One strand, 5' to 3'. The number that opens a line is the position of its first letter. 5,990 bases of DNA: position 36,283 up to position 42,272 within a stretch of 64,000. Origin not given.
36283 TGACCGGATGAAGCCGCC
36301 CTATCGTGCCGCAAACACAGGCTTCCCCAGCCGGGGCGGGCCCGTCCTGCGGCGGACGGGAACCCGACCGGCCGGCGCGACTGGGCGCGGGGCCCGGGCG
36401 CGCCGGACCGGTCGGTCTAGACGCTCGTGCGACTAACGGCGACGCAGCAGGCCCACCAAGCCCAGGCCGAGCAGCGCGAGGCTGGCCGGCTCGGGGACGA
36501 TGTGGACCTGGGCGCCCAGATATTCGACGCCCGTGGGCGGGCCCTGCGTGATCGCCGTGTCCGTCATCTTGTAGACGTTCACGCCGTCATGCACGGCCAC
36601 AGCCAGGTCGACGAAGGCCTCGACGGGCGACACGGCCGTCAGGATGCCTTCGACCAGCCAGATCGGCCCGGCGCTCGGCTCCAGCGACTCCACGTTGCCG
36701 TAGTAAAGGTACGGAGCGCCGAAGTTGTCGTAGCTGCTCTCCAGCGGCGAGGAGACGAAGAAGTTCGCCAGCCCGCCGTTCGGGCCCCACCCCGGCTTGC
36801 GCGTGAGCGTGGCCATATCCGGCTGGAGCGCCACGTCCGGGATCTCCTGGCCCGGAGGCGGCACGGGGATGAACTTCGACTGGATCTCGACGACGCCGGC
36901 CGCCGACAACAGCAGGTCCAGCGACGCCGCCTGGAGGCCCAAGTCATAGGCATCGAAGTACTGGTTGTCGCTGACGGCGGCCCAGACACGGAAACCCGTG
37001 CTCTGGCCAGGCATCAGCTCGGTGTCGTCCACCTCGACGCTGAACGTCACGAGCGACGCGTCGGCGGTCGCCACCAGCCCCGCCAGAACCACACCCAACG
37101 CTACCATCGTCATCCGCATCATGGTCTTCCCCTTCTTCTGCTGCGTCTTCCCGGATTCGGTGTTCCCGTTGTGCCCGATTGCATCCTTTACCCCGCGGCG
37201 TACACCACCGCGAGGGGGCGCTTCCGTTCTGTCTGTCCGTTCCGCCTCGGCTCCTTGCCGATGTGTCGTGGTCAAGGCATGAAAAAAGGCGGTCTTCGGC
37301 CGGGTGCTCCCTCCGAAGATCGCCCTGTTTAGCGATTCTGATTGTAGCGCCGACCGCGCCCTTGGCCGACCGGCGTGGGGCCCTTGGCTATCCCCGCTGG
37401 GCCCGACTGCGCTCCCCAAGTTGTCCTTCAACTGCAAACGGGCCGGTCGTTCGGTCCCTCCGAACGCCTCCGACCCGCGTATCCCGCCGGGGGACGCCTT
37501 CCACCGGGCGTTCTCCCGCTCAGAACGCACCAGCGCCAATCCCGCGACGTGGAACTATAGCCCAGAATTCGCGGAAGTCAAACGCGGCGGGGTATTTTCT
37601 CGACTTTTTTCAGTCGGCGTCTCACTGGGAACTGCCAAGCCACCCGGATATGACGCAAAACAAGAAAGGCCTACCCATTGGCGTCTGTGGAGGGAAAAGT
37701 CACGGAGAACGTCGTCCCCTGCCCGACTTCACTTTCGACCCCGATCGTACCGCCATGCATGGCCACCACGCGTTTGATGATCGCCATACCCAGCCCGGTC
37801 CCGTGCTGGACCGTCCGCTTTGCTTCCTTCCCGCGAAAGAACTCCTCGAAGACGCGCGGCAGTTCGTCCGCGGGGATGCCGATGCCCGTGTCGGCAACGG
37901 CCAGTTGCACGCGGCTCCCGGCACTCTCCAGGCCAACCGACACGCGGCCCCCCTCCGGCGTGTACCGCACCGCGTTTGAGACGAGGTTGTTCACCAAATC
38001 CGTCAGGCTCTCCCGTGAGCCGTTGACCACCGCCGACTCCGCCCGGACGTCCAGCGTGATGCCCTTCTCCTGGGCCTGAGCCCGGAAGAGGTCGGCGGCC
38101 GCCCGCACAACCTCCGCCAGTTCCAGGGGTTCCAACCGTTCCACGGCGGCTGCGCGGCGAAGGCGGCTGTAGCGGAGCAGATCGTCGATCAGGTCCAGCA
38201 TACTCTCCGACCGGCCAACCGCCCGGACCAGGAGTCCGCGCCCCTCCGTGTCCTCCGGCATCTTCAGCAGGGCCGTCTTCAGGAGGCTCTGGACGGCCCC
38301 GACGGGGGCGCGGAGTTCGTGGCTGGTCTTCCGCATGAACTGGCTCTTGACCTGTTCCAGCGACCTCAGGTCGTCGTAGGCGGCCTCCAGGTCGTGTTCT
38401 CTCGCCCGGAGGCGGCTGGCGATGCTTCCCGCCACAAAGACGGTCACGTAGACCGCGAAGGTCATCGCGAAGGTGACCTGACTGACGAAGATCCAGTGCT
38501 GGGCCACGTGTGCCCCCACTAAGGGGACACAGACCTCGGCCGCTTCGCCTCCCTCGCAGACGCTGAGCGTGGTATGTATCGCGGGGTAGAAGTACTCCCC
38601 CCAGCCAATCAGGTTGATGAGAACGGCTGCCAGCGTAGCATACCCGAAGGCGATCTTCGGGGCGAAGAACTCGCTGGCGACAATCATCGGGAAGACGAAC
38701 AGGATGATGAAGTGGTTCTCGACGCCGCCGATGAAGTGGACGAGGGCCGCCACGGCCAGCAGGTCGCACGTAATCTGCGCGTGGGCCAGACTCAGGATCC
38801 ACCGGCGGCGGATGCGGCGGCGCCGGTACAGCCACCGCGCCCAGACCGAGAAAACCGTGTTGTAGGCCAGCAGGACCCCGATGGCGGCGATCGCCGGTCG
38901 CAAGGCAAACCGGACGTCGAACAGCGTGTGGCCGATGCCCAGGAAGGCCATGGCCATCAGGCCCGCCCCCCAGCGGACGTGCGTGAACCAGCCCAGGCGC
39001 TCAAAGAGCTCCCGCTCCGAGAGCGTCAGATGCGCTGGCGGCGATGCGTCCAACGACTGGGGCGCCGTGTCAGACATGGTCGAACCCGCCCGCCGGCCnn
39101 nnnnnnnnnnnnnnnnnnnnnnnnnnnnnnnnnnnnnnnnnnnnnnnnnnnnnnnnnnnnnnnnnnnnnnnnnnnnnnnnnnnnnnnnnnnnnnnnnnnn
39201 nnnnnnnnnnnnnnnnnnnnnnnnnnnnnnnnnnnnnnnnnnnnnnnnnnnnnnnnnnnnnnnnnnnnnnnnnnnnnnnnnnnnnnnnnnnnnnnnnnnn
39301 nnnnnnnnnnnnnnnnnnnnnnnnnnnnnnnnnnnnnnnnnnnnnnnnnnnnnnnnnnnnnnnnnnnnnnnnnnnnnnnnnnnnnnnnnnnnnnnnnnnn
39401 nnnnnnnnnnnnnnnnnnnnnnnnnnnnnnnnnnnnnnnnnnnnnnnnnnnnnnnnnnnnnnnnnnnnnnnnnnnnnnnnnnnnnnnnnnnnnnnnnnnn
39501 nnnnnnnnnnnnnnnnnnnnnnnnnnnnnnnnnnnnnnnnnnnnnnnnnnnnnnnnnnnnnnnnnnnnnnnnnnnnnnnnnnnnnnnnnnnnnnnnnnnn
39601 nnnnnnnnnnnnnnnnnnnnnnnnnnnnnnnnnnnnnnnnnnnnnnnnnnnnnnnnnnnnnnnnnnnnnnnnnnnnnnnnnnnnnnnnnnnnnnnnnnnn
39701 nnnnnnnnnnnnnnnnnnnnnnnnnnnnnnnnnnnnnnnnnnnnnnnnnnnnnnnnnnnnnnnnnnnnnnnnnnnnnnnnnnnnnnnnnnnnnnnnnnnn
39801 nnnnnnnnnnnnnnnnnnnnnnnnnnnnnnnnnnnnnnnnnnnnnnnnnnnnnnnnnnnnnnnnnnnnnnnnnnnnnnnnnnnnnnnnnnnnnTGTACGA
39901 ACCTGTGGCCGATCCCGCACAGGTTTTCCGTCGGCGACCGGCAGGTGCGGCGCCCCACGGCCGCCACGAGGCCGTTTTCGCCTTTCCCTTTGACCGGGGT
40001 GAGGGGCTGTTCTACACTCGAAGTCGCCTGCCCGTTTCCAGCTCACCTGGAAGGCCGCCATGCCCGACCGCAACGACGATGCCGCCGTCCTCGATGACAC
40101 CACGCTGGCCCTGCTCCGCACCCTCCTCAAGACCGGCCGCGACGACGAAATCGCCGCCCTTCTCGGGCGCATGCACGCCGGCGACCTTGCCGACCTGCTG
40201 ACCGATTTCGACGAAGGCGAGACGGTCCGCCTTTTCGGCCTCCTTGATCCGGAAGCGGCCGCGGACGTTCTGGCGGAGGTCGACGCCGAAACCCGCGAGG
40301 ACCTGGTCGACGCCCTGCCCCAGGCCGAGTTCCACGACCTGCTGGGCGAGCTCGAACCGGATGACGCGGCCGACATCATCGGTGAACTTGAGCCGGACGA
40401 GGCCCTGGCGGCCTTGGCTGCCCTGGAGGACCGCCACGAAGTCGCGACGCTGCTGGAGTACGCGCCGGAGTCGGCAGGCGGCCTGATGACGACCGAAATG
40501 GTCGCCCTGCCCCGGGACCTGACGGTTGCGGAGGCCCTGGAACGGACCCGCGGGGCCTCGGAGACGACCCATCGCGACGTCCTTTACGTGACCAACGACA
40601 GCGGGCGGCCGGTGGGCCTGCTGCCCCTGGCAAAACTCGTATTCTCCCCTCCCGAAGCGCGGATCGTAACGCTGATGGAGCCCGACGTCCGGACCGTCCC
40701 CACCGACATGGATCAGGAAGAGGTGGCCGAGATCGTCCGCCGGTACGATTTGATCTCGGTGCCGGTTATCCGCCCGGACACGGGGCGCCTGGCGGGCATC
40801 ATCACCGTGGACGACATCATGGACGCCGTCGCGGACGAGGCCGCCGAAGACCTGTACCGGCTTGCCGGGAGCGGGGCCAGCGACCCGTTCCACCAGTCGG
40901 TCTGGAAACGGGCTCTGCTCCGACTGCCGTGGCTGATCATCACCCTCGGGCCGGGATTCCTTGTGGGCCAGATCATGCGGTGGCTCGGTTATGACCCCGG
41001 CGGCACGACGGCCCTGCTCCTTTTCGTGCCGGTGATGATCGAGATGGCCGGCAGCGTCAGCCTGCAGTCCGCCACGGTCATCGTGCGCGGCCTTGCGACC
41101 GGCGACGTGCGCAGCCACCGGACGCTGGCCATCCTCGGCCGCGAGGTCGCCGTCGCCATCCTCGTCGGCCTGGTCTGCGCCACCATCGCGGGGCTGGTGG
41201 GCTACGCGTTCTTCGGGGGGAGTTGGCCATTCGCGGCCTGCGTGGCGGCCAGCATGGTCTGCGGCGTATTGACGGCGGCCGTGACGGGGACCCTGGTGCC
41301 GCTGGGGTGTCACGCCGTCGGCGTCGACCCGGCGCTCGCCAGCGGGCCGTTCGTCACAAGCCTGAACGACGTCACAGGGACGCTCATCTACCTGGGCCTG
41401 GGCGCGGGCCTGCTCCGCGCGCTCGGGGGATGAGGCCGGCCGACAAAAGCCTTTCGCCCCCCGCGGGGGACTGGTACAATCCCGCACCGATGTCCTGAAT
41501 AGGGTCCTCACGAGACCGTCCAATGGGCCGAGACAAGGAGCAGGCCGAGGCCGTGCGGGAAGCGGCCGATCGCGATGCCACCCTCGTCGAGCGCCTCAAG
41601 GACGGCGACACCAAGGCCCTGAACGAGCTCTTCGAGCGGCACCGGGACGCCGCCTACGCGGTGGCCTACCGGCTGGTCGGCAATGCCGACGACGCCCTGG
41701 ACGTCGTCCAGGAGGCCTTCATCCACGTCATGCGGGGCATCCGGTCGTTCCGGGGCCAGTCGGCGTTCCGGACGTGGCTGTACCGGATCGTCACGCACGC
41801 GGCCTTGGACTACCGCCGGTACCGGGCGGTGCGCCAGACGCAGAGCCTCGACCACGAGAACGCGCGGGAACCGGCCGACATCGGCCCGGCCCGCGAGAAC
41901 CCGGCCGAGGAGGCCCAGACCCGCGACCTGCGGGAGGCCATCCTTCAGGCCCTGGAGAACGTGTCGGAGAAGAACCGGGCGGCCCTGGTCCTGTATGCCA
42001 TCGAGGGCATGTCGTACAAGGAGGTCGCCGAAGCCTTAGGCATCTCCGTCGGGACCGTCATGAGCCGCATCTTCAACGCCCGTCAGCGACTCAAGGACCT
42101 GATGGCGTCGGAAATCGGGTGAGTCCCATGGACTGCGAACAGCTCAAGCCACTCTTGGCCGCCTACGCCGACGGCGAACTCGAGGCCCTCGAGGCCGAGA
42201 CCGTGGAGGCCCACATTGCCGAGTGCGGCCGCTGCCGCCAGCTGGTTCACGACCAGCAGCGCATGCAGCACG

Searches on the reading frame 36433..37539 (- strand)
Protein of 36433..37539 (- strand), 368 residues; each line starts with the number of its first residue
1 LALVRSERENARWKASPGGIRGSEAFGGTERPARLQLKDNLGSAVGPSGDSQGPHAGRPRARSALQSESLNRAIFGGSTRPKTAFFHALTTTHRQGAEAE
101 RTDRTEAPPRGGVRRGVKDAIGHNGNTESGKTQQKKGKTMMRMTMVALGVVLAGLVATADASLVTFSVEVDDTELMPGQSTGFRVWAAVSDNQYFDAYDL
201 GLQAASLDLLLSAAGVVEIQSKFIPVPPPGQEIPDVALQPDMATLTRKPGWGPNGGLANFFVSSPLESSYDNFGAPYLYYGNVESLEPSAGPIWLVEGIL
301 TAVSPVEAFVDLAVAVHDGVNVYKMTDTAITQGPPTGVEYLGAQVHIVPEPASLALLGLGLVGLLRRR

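Call 3: search_protein_families(library=pfam, proteins=[window:36433-37539:-], max_evalue=0.1)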
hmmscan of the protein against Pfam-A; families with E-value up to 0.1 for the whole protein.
window:36433-37539:- (368 aa): 1 family
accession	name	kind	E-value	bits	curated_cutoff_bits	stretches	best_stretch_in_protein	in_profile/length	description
PF07589.16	PEP-CTERM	-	3.7e-06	27.2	20.7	1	348-368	2-23/24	PEP-CTERM motif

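Call 4: search_protein_families(library=ncbifam, proteins=[window:36433-37539:-], max_evalue=0.1)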
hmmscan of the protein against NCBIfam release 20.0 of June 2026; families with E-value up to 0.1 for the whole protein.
window:36433-37539:- (368 aa): 11 families
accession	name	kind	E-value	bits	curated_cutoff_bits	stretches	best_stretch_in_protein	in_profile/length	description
NF033554.9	floc_PepA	equivalog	2.2e-06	27.7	80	1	348-367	237-256/261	flocculation-associated PEP-CTERM protein PepA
NF038129.1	PEP_NF038129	equivalog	2.5e-05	24.2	65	1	343-368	166-193/194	NF038129 family PEP-CTERM protein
NF038125.1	PEP_CTERM_THxN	subfamily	2.5e-05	24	85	1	346-366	221-241/246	THxN family PEP-CTERM protein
NF041538.1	PEP_EDSA_1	subfamily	2.7e-05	24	100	1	345-368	280-306/307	EDSAP-1 family PEP-CTERM protein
NF038120.1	PEP_CTERM_QFxxD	subfamily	0.0002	21.3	80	1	345-368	190-213/215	NF038120 family PEP-CTERM protein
TIGR02595.1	PEP_CTERM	domain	0.00025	21.7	16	1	348-368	1-21/24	PEP-CTERM sorting domain-containing protein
NF041927.1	Xrt_dep_XDP1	equivalog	0.0021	18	125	1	347-368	218-239/242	exosortase-dependent surface protein XDP1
NF038118.1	PEP_CTERM_CCXG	equivalog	0.0068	16.1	90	1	346-367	174-195/199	CCXG family PEP-CTERM protein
NF035944.1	PEPxxWA-CTERM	domain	0.015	15.2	35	1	348-368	1-23/24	PEPxxWA-CTERM sorting domain-containing protein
NF038126.1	PEP_CTERM_FxDxF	subfamily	0.017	15.3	50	1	344-368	138-164/165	FxDxF family PEP-CTERM protein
NF038124.1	PEP_CTERM_TLD_A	exception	0.036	13.6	100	1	345-368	208-233/235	PEP_CTERM-anchored TLD domain-containing protein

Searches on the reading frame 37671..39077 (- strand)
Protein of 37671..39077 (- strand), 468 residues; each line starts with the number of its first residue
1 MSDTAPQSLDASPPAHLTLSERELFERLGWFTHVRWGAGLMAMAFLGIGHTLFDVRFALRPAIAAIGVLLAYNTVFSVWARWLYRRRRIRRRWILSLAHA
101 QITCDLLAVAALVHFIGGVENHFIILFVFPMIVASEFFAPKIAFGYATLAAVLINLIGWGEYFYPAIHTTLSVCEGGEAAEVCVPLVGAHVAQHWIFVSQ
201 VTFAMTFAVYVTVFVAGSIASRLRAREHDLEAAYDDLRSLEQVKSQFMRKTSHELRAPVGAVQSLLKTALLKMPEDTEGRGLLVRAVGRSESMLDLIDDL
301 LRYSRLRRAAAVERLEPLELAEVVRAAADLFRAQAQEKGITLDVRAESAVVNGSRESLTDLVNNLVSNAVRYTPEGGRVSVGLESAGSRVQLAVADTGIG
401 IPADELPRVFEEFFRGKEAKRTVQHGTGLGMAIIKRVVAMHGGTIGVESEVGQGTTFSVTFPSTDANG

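Call 3: search_protein_families(library=pfam, proteins=[window:37671-39077:-], max_evalue=0.1)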
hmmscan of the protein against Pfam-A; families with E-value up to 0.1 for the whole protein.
window:37671-39077:- (468 aa): 5 families
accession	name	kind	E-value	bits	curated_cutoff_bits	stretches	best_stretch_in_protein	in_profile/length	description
PF02518.31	HATPase_c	-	4.2e-30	104.9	26.4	1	355-463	3-109/111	Histidine kinase-, DNA gyrase B-, and HSP90-like ATPase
PF00512.31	HisKA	-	1.9e-09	37.9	26.9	1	244-307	2-64/66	His Kinase A (phospho-acceptor) domain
PF25323.1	6TM_PilS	-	3.8e-06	27.2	27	1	71-166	53-148/189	PilS-like transmembrane domain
PF13581.12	HATPase_c_2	-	0.00043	20.7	27.4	1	358-438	36-109/127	Histidine kinase-like ATPase domain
PF16740.10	SKA2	-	0.061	13.6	30.1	0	219-276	43-100/110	Spindle and kinetochore-associated protein 2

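Call 4: search_protein_families(library=ncbifam, proteins=[window:37671-39077:-], max_evalue=0.1)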
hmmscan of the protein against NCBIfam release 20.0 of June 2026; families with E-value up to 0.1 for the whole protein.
window:37671-39077:- (468 aa): 94 families (the best 25 are shown)
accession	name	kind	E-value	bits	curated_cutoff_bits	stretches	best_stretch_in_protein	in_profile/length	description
NF046044.1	PnpS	equivalog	7e-59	199.8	400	1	236-462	162-390/390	two-component system histidine kinase PnpS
TIGR02966.1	phoR_proteo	equivalog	7.2e-54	183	334.2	1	236-461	106-333/333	phosphate regulon sensor histidine kinase PhoR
NF033092.0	HK_WalK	equivalog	4.7e-46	157.5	725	1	240-462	368-593/594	cell wall metabolism sensor histidine kinase WalK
NF041735.1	hist_kin_RppB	equivalog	6.7e-45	153.7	400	1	241-462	214-438/438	two-component system sensor histidine kinase RppB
NF041832.1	near_NosP_CTERM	subfamily_domain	6.2e-44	150.6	400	1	242-465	5-227/370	NahK/ErcS family hybrid sensor histidine kinase/response regulator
TIGR01386.1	cztS_silS_copS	subfamily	1.3e-42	146.3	292.55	1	242-462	239-457/457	heavy metal sensor histidine kinase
TIGR02956.1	TMAO_torS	equivalog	1.3e-39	136.1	676.5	1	241-464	461-683/967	TMAO reductase system sensor histidine kinase/response regulator TorS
NF041947.1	LuxQ_Vibrio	equivalog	2.8e-37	128.1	1200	1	226-463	454-696/843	quorum-sensing autoinducer 2 sensor kinase/phosphatase LuxQ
NF008312.0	PRK11100.1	equivalog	5.1e-37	127.8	356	1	226-463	235-474/477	two-component system sensor histidine kinase CreC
NF045595.1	HK_scytonemin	equivalog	1e-35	123.3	865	1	221-463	392-635/637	scytonemin biosynthesis sensor histidine kinase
NF040691.1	MtrAB_MtrB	equivalog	2.1e-35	122.7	450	1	230-464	257-493/507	MtrAB system histidine kinase MtrB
NF041831.1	NO_HK_NahK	exception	2.6e-35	121.7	1500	1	226-464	481-712/854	hybrid sensor histidine kinase/response regulator NahK/ErcS'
NF047874.1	MASE3_PAS_HK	subfamily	4.8e-35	121.4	560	1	215-464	371-626/655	MASE3 domain-containing sensor histidine kinase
NF012163.2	BaeS_SmeS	equivalog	7.5e-35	120.7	500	1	229-461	225-456/457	sensor histidine kinase efflux regulator BaeS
NF041880.1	EPS_EpsF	equivalog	1e-34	119.9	900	1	230-462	260-492/492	response regulator EpsF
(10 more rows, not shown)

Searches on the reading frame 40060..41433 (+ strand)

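Call 63: search_protein_families(library=pfam, proteins=[window:40060-41433:+], max_evalue=0.001)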
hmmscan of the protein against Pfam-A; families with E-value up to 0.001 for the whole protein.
window:40060-41433:+ (457 aa): 3 families
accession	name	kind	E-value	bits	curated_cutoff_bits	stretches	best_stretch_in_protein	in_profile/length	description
PF01769.21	MgtE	-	2.7e-32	112.1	27.6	1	323-447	1-125/125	Divalent cation transporter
PF03448.22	MgtE_N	-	3e-21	76.3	25.9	1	38-136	1-101/102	MgtE intracellular N domain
PF00571.33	CBS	-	1.1e-16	61.3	24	2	205-258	4-56/57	CBS domain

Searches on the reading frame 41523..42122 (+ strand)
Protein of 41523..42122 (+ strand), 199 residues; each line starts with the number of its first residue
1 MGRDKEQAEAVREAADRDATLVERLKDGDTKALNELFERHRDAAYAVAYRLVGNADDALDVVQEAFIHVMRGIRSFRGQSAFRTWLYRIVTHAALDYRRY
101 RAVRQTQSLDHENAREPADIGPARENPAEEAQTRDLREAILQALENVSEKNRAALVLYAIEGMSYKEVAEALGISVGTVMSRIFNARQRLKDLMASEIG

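Call 63: search_protein_families(library=pfam, proteins=[window:41523-42122:+], max_evalue=0.001)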
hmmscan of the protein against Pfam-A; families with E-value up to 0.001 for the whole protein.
window:41523-42122:+ (199 aa): 9 families
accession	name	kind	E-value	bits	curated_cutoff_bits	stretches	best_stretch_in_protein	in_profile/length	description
PF04542.20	Sigma70_r2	-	1.4e-20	73.3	24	1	36-101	1-68/71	Sigma-70 region 2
PF08281.18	Sigma70_r4_2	-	4.5e-18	65.1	25.7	1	137-190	1-54/54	Sigma-70, region 4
PF04545.22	Sigma70_r4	-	1.4e-11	44.2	24.1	1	143-191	1-49/50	Sigma-70, region 4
PF07638.17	Sigma70_ECF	-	4.4e-08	33.7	21.1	1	20-192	6-181/185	ECF sigma factor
PF13384.12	HTH_23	-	3.7e-07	30.2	24.6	1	147-183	2-37/50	Homeodomain-like domain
PF13518.12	HTH_28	-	3.7e-06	27.3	25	1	152-181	2-31/52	Helix-turn-helix domain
PF13412.12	HTH_24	-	9.1e-05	22.4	21.9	1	162-183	17-38/48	Winged helix-turn-helix DNA-binding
PF13542.12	HTH_Tnp_ISL3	-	0.00031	20.6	27.4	0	154-183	19-47/51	Helix-turn-helix domain of transposase family ISL3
PF22233.2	PhyR_sigma-like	-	0.00067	19.8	27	0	144-180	1-37/50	Response regulator PhyR, sigma-like domain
